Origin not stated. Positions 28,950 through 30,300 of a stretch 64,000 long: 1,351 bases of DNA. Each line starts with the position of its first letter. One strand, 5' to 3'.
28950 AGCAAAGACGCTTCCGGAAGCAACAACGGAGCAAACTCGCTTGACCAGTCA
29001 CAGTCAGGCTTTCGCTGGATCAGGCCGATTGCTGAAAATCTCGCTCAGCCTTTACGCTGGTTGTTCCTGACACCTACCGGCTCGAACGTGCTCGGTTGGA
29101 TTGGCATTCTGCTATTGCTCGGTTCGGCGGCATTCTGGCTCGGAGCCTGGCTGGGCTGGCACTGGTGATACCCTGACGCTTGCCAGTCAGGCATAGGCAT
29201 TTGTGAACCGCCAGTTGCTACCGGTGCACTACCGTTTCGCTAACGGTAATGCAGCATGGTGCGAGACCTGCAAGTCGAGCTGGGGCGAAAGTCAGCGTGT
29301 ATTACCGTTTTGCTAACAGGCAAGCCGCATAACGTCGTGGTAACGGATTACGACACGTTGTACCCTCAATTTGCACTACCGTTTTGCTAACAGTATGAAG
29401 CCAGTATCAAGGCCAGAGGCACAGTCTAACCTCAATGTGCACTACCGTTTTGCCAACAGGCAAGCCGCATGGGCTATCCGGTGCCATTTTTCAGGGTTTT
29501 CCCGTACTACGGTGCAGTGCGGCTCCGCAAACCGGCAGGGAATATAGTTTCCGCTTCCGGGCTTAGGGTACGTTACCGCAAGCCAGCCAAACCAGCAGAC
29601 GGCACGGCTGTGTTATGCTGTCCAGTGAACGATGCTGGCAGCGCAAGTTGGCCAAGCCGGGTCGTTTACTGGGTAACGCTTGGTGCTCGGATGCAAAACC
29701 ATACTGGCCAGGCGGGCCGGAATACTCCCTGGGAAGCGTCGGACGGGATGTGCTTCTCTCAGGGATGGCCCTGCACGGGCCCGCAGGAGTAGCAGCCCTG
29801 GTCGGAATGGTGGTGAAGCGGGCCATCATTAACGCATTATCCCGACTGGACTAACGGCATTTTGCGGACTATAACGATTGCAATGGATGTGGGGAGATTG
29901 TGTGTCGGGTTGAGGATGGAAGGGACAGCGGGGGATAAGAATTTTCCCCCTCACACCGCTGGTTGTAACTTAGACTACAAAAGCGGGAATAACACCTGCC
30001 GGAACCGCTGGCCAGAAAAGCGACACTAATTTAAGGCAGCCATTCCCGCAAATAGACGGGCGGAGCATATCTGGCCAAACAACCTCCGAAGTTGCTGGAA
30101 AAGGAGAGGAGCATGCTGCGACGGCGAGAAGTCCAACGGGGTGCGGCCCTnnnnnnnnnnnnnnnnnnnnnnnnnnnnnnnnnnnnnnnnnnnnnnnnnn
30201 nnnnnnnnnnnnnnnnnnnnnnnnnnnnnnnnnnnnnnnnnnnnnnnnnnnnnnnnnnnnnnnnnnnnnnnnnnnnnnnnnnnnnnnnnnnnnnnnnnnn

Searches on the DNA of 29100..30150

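Call 54: search_rna_families(source=window, start=29100, end=30150, threshold=evalue, max_evalue=5)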
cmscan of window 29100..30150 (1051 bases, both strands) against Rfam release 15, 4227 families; matches with E-value up to 5: 1.
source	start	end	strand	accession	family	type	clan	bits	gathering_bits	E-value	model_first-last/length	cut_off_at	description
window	29878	29954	-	RF02595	EBv-sisRNA-1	Gene;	-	13.7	58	4.4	1-81/81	no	Epstein-Barr virus stable intronic sequence RNA 1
